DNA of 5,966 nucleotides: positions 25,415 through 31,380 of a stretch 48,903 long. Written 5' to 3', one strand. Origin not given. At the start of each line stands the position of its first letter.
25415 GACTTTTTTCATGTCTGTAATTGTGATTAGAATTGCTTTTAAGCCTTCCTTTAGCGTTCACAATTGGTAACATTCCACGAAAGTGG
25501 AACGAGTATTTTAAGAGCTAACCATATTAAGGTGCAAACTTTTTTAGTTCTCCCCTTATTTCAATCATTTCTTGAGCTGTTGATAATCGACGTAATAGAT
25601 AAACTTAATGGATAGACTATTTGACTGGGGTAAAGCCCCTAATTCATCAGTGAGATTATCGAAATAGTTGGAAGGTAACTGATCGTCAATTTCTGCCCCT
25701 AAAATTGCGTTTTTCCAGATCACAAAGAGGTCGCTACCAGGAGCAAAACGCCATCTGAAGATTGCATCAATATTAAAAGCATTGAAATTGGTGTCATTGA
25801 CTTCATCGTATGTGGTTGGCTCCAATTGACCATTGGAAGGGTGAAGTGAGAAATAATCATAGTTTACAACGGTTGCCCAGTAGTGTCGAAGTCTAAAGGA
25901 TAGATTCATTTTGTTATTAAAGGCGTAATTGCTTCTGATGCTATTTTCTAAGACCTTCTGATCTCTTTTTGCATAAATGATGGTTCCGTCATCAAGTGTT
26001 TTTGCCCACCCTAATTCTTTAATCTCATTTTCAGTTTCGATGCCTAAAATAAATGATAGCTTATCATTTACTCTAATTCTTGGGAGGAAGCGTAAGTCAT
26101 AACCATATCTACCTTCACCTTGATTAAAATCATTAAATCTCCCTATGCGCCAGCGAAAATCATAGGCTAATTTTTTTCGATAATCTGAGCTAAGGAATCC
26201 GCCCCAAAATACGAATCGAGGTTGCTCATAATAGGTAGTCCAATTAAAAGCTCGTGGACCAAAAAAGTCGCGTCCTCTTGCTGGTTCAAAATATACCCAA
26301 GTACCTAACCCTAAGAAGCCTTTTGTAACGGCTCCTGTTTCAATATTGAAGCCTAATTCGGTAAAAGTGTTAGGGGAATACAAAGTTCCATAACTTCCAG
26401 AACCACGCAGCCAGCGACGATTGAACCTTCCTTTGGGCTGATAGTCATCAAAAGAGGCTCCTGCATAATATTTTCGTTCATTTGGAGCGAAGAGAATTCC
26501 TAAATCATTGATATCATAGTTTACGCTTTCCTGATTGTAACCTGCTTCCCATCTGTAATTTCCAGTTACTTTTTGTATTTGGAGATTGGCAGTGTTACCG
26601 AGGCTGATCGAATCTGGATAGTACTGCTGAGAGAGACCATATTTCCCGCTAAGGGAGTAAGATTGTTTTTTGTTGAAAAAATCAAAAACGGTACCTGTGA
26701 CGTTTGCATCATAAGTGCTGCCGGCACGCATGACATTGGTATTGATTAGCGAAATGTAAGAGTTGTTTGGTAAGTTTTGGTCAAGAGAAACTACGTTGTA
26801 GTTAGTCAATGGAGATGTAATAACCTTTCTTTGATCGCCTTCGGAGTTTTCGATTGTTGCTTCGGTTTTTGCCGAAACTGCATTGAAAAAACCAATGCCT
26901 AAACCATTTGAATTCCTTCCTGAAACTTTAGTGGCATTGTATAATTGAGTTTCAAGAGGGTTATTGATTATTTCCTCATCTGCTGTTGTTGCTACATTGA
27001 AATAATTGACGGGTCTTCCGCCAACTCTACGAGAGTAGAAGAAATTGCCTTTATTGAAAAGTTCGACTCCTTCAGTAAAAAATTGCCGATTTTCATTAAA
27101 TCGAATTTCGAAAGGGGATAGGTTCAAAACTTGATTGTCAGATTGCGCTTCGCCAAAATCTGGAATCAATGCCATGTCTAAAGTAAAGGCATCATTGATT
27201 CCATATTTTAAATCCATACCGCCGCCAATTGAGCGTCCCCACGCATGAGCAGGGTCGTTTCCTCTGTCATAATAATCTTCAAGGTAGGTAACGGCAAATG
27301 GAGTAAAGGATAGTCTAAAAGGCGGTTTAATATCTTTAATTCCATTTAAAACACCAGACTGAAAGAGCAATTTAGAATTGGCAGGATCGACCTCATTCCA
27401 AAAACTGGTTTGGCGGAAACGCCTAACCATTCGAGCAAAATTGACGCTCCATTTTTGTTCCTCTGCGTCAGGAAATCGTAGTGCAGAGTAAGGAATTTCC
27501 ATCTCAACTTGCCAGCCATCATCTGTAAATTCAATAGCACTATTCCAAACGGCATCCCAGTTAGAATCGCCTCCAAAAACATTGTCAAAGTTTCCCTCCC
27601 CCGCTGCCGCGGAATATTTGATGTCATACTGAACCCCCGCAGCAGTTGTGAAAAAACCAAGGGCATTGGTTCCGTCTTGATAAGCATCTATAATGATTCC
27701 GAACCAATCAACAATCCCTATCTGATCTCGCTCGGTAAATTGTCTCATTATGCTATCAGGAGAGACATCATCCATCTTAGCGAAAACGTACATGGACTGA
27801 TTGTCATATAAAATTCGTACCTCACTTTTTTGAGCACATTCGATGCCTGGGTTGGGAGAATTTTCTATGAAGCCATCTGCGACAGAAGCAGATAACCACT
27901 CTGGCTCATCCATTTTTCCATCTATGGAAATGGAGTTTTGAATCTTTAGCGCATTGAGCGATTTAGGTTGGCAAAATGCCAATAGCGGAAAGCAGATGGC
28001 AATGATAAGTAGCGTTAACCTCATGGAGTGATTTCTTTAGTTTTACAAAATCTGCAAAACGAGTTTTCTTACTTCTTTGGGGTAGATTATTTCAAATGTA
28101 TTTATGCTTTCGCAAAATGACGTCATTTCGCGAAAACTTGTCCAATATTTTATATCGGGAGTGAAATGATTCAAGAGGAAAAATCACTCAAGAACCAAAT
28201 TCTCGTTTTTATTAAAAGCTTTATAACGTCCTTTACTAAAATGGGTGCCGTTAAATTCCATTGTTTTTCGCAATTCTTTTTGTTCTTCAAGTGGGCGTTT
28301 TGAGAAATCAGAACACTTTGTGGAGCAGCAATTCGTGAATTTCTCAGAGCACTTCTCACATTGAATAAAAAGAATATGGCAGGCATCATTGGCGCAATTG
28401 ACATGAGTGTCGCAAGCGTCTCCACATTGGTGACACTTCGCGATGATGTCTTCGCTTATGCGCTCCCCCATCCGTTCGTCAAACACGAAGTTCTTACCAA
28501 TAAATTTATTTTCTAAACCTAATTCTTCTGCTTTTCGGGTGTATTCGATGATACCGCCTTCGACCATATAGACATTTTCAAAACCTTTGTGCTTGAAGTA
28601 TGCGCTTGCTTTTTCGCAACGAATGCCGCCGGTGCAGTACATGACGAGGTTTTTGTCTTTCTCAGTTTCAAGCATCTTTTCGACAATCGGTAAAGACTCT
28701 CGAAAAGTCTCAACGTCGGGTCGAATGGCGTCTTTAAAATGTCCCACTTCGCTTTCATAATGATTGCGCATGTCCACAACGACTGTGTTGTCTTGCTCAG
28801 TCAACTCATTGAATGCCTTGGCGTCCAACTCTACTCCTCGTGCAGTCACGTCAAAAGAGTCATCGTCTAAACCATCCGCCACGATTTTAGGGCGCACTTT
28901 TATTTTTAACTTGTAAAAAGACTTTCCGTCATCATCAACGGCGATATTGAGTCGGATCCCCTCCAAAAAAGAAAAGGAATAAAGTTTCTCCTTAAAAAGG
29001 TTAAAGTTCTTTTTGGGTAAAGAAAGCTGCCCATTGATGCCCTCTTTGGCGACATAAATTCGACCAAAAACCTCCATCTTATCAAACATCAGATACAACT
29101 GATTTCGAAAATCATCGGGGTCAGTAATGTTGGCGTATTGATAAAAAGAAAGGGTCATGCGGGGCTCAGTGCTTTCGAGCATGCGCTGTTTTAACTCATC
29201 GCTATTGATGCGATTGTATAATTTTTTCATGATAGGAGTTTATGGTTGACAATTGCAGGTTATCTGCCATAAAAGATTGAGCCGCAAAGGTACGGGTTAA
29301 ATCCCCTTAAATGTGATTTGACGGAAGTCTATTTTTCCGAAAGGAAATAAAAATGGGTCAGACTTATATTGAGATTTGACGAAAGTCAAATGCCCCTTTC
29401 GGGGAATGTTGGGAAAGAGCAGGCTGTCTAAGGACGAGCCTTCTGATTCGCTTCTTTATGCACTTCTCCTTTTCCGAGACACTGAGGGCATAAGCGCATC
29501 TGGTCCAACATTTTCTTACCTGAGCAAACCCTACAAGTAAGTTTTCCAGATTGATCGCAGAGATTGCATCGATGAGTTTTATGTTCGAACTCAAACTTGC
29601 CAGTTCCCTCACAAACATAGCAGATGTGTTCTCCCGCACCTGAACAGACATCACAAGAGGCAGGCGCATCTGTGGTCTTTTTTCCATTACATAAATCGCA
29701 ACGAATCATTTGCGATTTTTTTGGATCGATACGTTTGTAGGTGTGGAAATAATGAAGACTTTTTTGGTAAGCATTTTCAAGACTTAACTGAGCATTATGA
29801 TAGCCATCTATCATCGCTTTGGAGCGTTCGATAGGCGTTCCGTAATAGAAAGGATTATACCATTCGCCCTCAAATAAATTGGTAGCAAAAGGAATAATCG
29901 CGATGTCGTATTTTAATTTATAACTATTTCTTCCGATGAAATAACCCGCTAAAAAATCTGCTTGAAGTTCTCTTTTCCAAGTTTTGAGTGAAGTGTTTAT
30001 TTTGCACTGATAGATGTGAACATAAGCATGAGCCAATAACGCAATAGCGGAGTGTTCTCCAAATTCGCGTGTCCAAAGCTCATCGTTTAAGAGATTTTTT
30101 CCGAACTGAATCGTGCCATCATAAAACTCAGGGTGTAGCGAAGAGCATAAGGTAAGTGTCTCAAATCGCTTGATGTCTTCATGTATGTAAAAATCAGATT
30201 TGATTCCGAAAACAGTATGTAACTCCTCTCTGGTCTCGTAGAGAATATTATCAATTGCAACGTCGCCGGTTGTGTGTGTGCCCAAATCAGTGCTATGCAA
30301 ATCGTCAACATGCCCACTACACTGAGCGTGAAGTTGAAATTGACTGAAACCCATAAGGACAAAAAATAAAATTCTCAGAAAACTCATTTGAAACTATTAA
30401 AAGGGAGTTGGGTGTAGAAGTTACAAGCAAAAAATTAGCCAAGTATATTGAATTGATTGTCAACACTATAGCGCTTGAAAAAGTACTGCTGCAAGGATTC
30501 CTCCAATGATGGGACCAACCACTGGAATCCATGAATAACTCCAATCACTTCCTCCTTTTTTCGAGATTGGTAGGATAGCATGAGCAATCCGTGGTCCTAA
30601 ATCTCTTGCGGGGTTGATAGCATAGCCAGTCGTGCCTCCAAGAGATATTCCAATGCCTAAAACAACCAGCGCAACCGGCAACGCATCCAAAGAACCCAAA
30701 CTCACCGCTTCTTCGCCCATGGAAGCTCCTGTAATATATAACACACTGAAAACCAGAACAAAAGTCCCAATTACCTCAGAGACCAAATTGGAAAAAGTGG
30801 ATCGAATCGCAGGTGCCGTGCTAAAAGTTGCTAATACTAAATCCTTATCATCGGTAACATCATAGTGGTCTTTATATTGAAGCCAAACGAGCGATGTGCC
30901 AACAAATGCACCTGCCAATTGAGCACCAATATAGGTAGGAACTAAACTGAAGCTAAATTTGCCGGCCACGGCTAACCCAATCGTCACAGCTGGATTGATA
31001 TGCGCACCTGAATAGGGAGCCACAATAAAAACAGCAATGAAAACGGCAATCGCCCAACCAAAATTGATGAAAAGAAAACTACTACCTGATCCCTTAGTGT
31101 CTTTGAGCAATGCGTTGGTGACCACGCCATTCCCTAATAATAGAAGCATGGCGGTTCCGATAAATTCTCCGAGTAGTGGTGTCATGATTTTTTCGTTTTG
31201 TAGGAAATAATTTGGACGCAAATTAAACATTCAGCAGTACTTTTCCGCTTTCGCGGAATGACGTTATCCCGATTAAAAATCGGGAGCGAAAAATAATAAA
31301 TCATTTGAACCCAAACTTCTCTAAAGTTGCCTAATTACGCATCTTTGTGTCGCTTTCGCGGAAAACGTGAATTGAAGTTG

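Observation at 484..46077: Window-wide family of C(GNRA)G-capped mini-hairpin repeats, consensus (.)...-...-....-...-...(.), saturating the intergenic spacers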

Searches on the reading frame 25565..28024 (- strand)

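Call 28: search_protein_families(library=pfam, proteins=[window:25565-28024:-], max_evalue=0.001)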
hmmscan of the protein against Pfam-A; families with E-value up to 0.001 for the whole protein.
window:25565-28024:- (819 aa): 2 families
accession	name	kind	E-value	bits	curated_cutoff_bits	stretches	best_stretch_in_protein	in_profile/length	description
PF19313.5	DUF5916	-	3.7e-192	640.5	22.6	1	234-819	1-570/572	Domain of unknown function (DUF5916)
PF06452.16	CBM9_1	-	0.00049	20.5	23.4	1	34-190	1-141/185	Carbohydrate family 9 binding domain-like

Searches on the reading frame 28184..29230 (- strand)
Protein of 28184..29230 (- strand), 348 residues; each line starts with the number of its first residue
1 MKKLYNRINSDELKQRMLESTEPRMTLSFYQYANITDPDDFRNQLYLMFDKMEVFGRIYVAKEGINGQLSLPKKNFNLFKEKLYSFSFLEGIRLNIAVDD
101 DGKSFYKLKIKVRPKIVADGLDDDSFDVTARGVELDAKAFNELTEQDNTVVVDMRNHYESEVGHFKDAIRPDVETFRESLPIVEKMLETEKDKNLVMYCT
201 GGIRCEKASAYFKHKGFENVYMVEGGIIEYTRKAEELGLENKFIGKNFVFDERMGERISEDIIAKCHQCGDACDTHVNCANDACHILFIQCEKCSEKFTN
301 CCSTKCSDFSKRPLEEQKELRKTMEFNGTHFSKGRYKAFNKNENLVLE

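Call 28: search_protein_families(library=pfam, proteins=[window:28184-29230:-], max_evalue=0.001)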
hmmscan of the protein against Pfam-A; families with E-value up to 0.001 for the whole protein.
window:28184-29230:- (348 aa): 3 families
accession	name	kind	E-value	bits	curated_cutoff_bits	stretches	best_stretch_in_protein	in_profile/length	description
PF17773.7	UPF0176_N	-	8.4e-22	77.8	26.2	1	26-116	3-92/92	UPF0176 acylphosphatase like domain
PF12368.13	Rhodanese_C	-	1.4e-20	73.8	26.9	1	245-306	2-65/66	Rhodanase C-terminal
PF00581.25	Rhodanese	-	1.1e-11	45.5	22.2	1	137-231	2-100/102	Rhodanese-like domain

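Call 41: find_homologous_proteins(query=window:28184-29230:-, max_evalue=1e-60)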
Query window:28184-29230:- (348 aa): 8000 proteins with E <= 1e-60 among 8000 candidates; the best 120 are listed.
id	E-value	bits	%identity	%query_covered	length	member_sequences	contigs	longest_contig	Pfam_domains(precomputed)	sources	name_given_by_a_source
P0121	3.8e-216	735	91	100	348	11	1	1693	PF12368.14,PF00581.26,PF17773.8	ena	-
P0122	5.4e-209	711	88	100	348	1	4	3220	PF12368.14,PF00581.26,PF17773.8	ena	-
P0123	4.3e-194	662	82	99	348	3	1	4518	PF12368.14,PF00581.26,PF17773.8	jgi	-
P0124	1.2e-189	648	81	99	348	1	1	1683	PF12368.14,PF00581.26,PF17773.8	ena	-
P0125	1.5e-177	608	74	99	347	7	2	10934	PF12368.14,PF00581.26,PF17773.8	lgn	-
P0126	3.0e-176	604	75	100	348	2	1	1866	PF12368.14,PF00581.26,PF17773.8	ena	-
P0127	1.9e-175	601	73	99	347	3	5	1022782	PF12368.14,PF00581.26,PF17773.8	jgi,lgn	jgi:UPF0176 protein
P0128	2.1e-175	601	75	99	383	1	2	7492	PF12368.14,PF00581.26,PF17773.8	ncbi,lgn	-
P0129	2.7e-175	600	74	99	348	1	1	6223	PF12368.14,PF00581.26,PF17773.8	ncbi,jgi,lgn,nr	ncbi:MAG: rhodanese-related sulfurtransferase [Bacteroidetes bacterium]|nr:MAG: rhodanese-related su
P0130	1.1e-174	598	75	100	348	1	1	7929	PF12368.14,PF00581.26,PF17773.8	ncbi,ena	-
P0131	1.5e-174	598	76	99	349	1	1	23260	PF12368.14,PF00581.26,PF17773.8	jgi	jgi:UPF0176 protein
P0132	4.0e-174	597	75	98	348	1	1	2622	PF12368.14,PF00581.26,PF17773.8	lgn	-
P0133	6.8e-173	593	75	99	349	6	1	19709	PF12368.14,PF00581.26,PF17773.8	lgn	-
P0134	2.7e-172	591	71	99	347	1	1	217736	PF12368.14,PF00581.26,PF17773.8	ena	-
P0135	5.6e-172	590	73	99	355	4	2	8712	PF12368.14,PF00581.26,PF17773.8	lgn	-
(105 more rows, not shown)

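Call 42: find_encoding_contigs(protein=P0121, flank=10000, max_places=3)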
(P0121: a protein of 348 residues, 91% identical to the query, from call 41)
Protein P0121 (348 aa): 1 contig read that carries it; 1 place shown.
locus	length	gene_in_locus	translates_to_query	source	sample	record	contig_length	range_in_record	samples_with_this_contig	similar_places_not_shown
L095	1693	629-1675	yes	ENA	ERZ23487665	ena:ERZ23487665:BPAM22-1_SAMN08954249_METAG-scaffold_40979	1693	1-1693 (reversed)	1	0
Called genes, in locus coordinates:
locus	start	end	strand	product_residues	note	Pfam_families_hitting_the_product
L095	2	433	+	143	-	?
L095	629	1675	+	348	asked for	PF17773:UPF0176_N, PF00581:Rhodanese, PF12368:Rhodanese_C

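Call 43: find_encoding_contigs(protein=P0122, flank=10000, max_places=4)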
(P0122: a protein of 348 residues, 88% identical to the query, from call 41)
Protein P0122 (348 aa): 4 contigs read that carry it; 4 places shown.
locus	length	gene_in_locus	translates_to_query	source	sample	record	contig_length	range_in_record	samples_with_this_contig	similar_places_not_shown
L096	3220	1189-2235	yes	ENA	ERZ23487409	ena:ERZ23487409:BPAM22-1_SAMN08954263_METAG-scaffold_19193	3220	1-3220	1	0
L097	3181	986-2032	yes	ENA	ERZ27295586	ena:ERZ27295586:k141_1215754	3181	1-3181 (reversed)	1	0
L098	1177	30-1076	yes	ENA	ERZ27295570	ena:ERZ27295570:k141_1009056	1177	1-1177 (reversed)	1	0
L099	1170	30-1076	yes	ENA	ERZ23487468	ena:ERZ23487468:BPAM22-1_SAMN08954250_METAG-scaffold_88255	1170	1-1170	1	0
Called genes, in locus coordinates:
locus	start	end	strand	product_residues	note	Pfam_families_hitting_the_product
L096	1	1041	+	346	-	?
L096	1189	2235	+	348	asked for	PF17773:UPF0176_N, PF00581:Rhodanese, PF12368:Rhodanese_C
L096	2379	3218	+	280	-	?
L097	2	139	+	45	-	?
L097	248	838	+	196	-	PF13424:TPR_12 (faint), PF13431:TPR_17 (faint), PF13428:TPR_14 (faint), PF00515:TPR_1 (faint), PF07719:TPR_2 (faint), PF13176:TPR_7 (faint), PF13181:TPR_8 (faint), PF13432:TPR_16 (weak), +7 more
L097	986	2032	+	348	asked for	PF17773:UPF0176_N, PF00581:Rhodanese, PF12368:Rhodanese_C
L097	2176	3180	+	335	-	?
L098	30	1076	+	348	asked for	PF17773:UPF0176_N, PF00581:Rhodanese, PF12368:Rhodanese_C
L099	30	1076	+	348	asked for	PF17773:UPF0176_N, PF00581:Rhodanese, PF12368:Rhodanese_C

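Call 44: find_encoding_contigs(protein=P0123, flank=10000, max_places=3)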
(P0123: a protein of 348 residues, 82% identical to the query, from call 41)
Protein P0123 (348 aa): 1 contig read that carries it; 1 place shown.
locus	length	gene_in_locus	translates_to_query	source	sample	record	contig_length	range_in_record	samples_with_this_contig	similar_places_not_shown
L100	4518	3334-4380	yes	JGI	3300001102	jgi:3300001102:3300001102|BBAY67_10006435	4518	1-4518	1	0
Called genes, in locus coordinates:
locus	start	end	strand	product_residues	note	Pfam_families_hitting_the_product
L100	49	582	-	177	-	-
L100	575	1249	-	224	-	PF07638:Sigma70_ECF, PF04542:Sigma70_r2, PF08281:Sigma70_r4_2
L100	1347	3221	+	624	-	PF02771:Acyl-CoA_dh_N, PF02770:Acyl-CoA_dh_M, PF00441:Acyl-CoA_dh_1, PF22924:ACOX_C_alpha1 (weak), PF08028:Acyl-CoA_dh_2, PF21263:Acyl-CoA-dh_C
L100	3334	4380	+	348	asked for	PF17773:UPF0176_N, PF00581:Rhodanese, PF12368:Rhodanese_C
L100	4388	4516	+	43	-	?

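Call 45: find_encoding_contigs(protein=P0124, flank=10000, max_places=3)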
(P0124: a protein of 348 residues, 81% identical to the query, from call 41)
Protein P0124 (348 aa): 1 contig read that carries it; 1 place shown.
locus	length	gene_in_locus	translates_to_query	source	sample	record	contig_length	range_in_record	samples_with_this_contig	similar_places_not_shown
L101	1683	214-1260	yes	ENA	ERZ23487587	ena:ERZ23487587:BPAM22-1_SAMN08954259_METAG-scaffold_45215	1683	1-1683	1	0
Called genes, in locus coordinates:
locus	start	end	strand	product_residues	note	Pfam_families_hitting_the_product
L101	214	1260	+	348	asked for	PF17773:UPF0176_N, PF00581:Rhodanese, PF12368:Rhodanese_C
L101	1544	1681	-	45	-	?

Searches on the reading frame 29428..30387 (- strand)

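Call 28: search_protein_families(library=pfam, proteins=[window:29428-30387:-], max_evalue=0.001)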
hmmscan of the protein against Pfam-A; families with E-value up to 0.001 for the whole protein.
window:29428-30387:- (319 aa): 1 family
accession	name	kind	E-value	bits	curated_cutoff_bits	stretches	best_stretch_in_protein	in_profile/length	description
PF00684.25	DnaJ_CXXCXGXG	-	2.3e-05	25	32.7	1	256-312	1-56/65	DnaJ central domain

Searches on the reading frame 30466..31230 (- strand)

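Call 28: search_protein_families(library=pfam, proteins=[window:30466-31230:-], max_evalue=0.001)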
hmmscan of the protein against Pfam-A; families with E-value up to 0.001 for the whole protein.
window:30466-31230:- (254 aa): 1 family
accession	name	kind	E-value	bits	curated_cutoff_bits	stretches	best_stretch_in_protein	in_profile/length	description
PF00230.25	MIP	-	2.9e-45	155.2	25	1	14-251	6-222/222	Major intrinsic protein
